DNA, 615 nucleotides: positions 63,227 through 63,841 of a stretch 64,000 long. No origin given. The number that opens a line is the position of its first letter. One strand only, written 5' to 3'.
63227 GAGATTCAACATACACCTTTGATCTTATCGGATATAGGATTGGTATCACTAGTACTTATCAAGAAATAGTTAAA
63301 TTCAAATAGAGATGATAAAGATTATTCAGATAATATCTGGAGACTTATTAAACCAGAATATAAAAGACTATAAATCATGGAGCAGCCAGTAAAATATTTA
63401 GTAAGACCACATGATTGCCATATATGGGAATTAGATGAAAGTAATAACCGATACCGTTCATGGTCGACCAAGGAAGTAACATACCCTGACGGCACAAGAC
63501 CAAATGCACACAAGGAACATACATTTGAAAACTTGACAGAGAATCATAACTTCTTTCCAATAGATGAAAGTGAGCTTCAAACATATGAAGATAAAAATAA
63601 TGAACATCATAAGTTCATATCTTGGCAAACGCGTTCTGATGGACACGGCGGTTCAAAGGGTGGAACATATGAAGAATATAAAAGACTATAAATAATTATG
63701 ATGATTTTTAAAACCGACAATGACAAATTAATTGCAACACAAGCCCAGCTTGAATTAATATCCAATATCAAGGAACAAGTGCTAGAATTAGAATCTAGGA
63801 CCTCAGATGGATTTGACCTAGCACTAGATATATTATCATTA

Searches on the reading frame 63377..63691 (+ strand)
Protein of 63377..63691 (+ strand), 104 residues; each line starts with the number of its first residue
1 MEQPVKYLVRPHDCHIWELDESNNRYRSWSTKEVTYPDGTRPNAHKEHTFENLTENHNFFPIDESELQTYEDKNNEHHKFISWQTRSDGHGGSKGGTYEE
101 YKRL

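Call 54: find_encoding_contigs(protein=window:63377-63691:+, flank=10000, max_places=4)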
Protein window:63377-63691:+ (104 aa): 18 contigs read that carry it; 4 places shown.
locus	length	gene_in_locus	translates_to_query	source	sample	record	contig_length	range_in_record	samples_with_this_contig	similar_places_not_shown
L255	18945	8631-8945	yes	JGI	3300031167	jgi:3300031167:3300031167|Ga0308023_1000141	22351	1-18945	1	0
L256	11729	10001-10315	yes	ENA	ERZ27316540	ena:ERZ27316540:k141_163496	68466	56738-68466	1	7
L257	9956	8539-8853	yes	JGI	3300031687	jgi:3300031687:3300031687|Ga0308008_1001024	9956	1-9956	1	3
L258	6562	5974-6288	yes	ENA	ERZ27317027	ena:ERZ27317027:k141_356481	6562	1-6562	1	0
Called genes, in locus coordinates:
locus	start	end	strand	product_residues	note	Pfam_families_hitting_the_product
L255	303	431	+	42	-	-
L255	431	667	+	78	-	-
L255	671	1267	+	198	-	PF00117:GATase, PF07722:Peptidase_C26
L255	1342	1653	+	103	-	PF26991:DUF8317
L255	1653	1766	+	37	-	-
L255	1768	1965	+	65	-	-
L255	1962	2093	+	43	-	-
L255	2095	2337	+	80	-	-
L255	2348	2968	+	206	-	PF19573:DUF6089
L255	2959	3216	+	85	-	PF01541:GIY-YIG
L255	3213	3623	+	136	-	PF20274:cREC_REC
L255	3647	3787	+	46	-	-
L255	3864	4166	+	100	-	-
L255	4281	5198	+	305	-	-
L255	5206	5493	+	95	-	-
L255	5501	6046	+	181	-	-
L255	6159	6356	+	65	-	-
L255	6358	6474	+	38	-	-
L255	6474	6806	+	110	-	-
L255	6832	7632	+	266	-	PF01145:Band_7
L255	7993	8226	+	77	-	-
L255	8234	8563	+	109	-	-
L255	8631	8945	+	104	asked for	-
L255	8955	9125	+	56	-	-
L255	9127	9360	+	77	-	-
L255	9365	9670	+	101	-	-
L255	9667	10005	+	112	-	-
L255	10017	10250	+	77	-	-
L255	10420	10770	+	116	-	PF07883:Cupin_2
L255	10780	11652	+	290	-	PF01073:3Beta_HSD, PF01370:Epimerase, PF02719:Polysacc_synt_2 (faint), PF04321:RmlD_sub_bind (faint), PF16363:GDP_Man_Dehyd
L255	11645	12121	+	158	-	PF00625:Guanylate_kin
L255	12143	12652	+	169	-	-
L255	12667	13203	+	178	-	-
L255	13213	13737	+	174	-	-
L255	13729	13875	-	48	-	-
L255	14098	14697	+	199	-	PF04542:Sigma70_r2, PF08281:Sigma70_r4_2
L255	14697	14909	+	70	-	-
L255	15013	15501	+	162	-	PF06941:NT5C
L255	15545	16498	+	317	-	PF14398:ATPgrasp_YheCD (faint)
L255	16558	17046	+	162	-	-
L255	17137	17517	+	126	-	-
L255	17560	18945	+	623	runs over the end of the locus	PF02543:Carbam_trans_N, PF16861:Carbam_trans_C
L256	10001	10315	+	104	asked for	-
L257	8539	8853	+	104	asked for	-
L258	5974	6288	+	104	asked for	-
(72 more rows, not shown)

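Call 56: find_related_loci(query=L255:17560-18945:+, collection=metagenome_contigs, flank=10000)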
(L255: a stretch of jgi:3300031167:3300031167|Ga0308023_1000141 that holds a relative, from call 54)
Query L255:17560-18945:+ (462 aa) in metagenome_contigs; peptide patterns used: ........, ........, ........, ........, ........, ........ (x = any residue, [..] = any of these).
95 stretches matched a pattern; 57 encode a relative of the query (tblastn E <= 1e-3); 57 distinct loci.
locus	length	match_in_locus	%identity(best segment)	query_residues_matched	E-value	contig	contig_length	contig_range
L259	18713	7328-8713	100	1-462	0e+0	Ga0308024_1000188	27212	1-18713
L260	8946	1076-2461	85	1-462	0e+0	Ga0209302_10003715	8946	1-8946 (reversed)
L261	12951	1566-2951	85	1-462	0e+0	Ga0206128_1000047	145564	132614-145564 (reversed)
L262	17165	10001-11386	85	1-462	0e+0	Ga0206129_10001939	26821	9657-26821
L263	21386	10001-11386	85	1-462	0e+0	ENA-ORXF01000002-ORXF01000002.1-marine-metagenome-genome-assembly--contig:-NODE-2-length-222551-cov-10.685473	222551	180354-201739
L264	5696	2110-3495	77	1-462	0e+0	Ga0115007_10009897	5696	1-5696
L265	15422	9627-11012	77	1-462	0e+0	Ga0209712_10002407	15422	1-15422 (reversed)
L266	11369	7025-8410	78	1-462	0e+0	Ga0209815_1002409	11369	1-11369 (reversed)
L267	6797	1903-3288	77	1-462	0e+0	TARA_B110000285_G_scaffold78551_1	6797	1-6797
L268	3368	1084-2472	76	1-462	0e+0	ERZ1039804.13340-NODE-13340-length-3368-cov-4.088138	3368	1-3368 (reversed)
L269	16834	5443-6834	75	1-462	0e+0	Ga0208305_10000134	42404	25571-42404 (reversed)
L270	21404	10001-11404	72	1-462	0e+0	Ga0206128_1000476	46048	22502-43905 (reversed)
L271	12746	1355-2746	72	1-462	0e+0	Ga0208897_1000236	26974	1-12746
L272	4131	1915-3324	73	1-462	0e+0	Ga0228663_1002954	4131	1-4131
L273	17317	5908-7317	73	1-462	0e+0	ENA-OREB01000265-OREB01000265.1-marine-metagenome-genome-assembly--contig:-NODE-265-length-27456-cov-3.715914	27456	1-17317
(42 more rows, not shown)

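Call 64: find_related_loci(query=L259:18047-18712:+, collection=viral_contigs, flank=10000)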
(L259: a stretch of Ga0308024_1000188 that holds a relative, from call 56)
Query L259:18047-18712:+ (222 aa) in viral_contigs; peptide patterns used: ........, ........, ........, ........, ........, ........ (x = any residue, [..] = any of these).
10 stretches matched a pattern; 4 encode a relative of the query (tblastn E <= 1e-3); 4 distinct loci.
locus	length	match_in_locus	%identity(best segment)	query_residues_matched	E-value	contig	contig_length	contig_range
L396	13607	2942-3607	100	1-222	5e-155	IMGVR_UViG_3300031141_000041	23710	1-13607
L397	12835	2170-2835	100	1-222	5e-155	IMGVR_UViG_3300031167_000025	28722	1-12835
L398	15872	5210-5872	79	2-222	3e-125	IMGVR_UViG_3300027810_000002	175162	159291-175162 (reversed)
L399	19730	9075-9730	58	6-222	1e-41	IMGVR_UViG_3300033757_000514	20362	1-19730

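Call 67: search_protein_families(library=pfam, proteins=[L397:8894-9589:+, L397:9804-10535:+, L397:7306-8649:+, L397:5192-5743:+, L259:9141-9650:+, L259:548-1417:+, L259:188-535:+, L259:5310-6263:+, L397:2170-2955:+, L259:11132-12730:+], max_evalue=0.001)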
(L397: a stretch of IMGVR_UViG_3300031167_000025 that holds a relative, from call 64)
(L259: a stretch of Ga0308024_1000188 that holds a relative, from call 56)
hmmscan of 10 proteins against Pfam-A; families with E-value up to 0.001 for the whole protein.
L397:8894-9589:+ (232 aa): 5 families
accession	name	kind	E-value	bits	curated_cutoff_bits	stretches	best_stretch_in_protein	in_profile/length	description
PF01370.27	Epimerase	-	2.2e-14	53.9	20.9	1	30-134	48-160/240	NAD dependent epimerase/dehydratase family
PF04321.23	RmlD_sub_bind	-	3.4e-14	53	27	1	7-139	9-148/287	RmlD substrate binding domain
PF16363.11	GDP_Man_Dehyd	-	6.6e-09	36.1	27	1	62-134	94-171/332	GDP-mannose 4,6 dehydratase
PF07993.18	NAD_binding_4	-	4.9e-07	29.6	20.1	1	41-132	84-193/258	Male sterility protein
PF01073.25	3Beta_HSD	-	1.5e-05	24.6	22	1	31-135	53-164/280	3-beta hydroxysteroid dehydrogenase/isomerase family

L397:9804-10535:+ (244 aa): 2 families
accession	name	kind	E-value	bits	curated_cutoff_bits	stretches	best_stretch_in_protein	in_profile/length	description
PF13640.12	2OG-FeII_Oxy_3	-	1.8e-14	54.9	27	1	121-222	3-98/98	2OG-Fe(II) oxygenase superfamily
PF13661.12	2OG-FeII_Oxy_4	-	9.8e-07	29.6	27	1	139-198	16-75/98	2OG-Fe(II) oxygenase superfamily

L397:7306-8649:+ (448 aa): 3 families
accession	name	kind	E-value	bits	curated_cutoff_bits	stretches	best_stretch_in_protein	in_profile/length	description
PF01068.26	DNA_ligase_A_M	-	4e-21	76.1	26.2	1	153-347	3-204/204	ATP dependent DNA ligase domain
PF14743.12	DNA_ligase_OB_2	-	9.2e-11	42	28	1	369-440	1-64/66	DNA ligase OB-like domain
PF01331.24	mRNA_cap_enzyme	-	6.4e-05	23.3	29.6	1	170-347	17-194/194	mRNA capping enzyme, catalytic domain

L397:5192-5743:+ (184 aa): 1 family
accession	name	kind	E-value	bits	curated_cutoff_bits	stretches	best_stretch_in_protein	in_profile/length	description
PF02525.22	Flavodoxin_2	-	2.1e-09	37.8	27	1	5-120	4-130/198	Flavodoxin-like fold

L259:9141-9650:+ (170 aa): 1 family
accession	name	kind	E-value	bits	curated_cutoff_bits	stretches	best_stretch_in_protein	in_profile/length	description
PF01467.32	CTP_transf_like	-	3.3e-14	53.7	21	1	30-153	2-131/133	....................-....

L259:548-1417:+ (290 aa): 6 families
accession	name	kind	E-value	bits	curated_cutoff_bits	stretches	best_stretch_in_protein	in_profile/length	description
PF01370.27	Epimerase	-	1.6e-35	123.1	20.9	1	4-219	1-228/240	NAD dependent epimerase/dehydratase family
PF16363.11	GDP_Man_Dehyd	-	1.6e-26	94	27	1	5-241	1-262/332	GDP-mannose 4,6 dehydratase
PF01073.25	3Beta_HSD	-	2.5e-10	40.3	22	1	5-127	1-127/280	3-beta hydroxysteroid dehydrogenase/isomerase family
PF04321.23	RmlD_sub_bind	-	5.6e-06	26.1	27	1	4-121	3-106/287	RmlD substrate binding domain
PF02719.21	Polysacc_synt_2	-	8.8e-06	25.5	20.2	1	4-258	1-271/293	Polysaccharide biosynthesis protein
PF07993.18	NAD_binding_4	-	0.00011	21.9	20.1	0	6-31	1-27/258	Male sterility protein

L259:188-535:+ (116 aa): 2 families
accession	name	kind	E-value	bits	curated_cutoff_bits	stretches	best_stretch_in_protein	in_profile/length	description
PF07883.17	Cupin_2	-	4.4e-14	52.4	27.2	1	37-104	5-70/70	Cupin domain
PF02311.25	AraC_binding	-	6.2e-05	23.2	21.1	1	39-100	12-71/135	AraC-like ligand binding domain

L259:5310-6263:+ (318 aa): 5 families
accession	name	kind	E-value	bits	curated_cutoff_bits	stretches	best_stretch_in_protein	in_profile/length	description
PF14398.11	ATPgrasp_YheCD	-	3e-06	27.1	26.8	0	228-271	192-235/255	YheC/D like ATP-grasp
PF14397.11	ATPgrasp_ST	-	5.2e-06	26.3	31.4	0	71-168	11-98/278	Sugar-transfer associated ATP-grasp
PF07478.18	Dala_Dala_lig_C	-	4.5e-05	23.5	24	0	111-156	17-62/204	D-ala D-ala ligase C-terminus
PF08443.16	RimK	-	5.2e-05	23.4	21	1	114-266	22-170/188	RimK-like ATP-grasp domain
PF02786.22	CPSase_L_D2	-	0.00028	20.9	19.8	0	107-156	15-64/211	Carbamoyl-phosphate synthase L chain, ATP binding domain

L397:2170-2955:+ (262 aa): 1 family
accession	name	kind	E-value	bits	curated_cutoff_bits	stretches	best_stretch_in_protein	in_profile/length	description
PF00112.29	Peptidase_C1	-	1.2e-10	42.3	20.7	1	32-213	2-201/220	Papain family cysteine protease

L259:11132-12730:+ (533 aa): 0 families

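Call 88: find_related_loci(query=L397:11862-12623:+, collection=viral_contigs, flank=10000)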
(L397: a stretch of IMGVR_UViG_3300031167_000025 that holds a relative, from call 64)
Query L397:11862-12623:+ (254 aa) in viral_contigs; peptide patterns used: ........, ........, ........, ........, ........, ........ (x = any residue, [..] = any of these).
9 stretches matched a pattern; 2 encode a relative of the query (tblastn E <= 1e-3); 2 distinct loci.
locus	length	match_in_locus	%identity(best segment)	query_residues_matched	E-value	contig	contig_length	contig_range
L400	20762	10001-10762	100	1-254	9e-172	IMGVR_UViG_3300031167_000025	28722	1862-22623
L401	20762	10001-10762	100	1-254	9e-172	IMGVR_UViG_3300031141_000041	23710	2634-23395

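Call 92: search_protein_families(library=pfam, alignment_id=A5, max_evalue=0.001)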
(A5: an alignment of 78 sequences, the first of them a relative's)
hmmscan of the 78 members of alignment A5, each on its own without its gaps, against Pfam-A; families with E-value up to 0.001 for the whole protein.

A. member 1, L400:10883-11785:+ (301 aa): 2 families
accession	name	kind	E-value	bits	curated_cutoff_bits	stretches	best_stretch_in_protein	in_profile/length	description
PF00984.24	UDPG_MGDP_dh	-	4e-26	91.4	25.4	1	169-265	2-93/94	UDP-glucose/GDP-mannose dehydrogenase family, central domain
PF03721.20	UDPG_MGDP_dh_N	-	1.2e-23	84.1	27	1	37-145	66-180/187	UDP-glucose/GDP-mannose dehydrogenase family, NAD binding domain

B. families by the number of members that match (of 78 scanned): 26 families (the first 25 are shown)
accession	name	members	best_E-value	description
PF05343.19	Peptidase_M42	1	1.6e-64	M42 glutamyl aminopeptidase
PF21189.3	PHA02142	1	3e-34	PHA02142 OB-fold domain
PF03641.19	Lysine_decarbox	1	3.1e-32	Possible lysine decarboxylase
PF00984.24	UDPG_MGDP_dh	1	4e-26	UDP-glucose/GDP-mannose dehydrogenase family, central domain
PF09414.15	RNA_ligase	1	1.8e-24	RNA ligase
PF03721.20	UDPG_MGDP_dh_N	1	1.2e-23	UDP-glucose/GDP-mannose dehydrogenase family, NAD binding domain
PF25185.1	Tad3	1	8.8e-22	Type I Thoeris inhibitor Tad3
PF06941.18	NT5C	1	2e-18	5' nucleotidase, deoxy (Pyrimidine), cytosolic type C protein (NT5C)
PF08804.16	gp32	1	2.9e-18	gp32 DNA binding protein like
PF18306.6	LDcluster4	1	2.1e-16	SLOG cluster4 family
PF01541.30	GIY-YIG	1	2.9e-16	GIY-YIG catalytic domain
PF19404.4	DUF5977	1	7.5e-12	Family of unknown function (DUF5977)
PF01546.33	Peptidase_M20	1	8.8e-11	Peptidase family M20/M25/M40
PF07460.16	NUMOD3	1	2.8e-10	NUMOD3 motif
PF13619.11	KTSC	1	3.3e-10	KTSC domain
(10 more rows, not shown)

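Call 102: search_protein_families(library=pfam, proteins=[L259:1395-1886:+], max_evalue=0.01)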
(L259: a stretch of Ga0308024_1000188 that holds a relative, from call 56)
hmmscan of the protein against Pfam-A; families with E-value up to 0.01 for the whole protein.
L259:1395-1886:+ (164 aa): 2 families
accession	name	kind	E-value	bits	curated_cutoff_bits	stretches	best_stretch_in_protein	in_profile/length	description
PF00625.27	Guanylate_kin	-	7.5e-15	55.5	25.2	1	10-164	4-168/182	Guanylate kinase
PF13238.12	AAA_18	-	0.0092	16.9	29.4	0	11-138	1-117/128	AAA domain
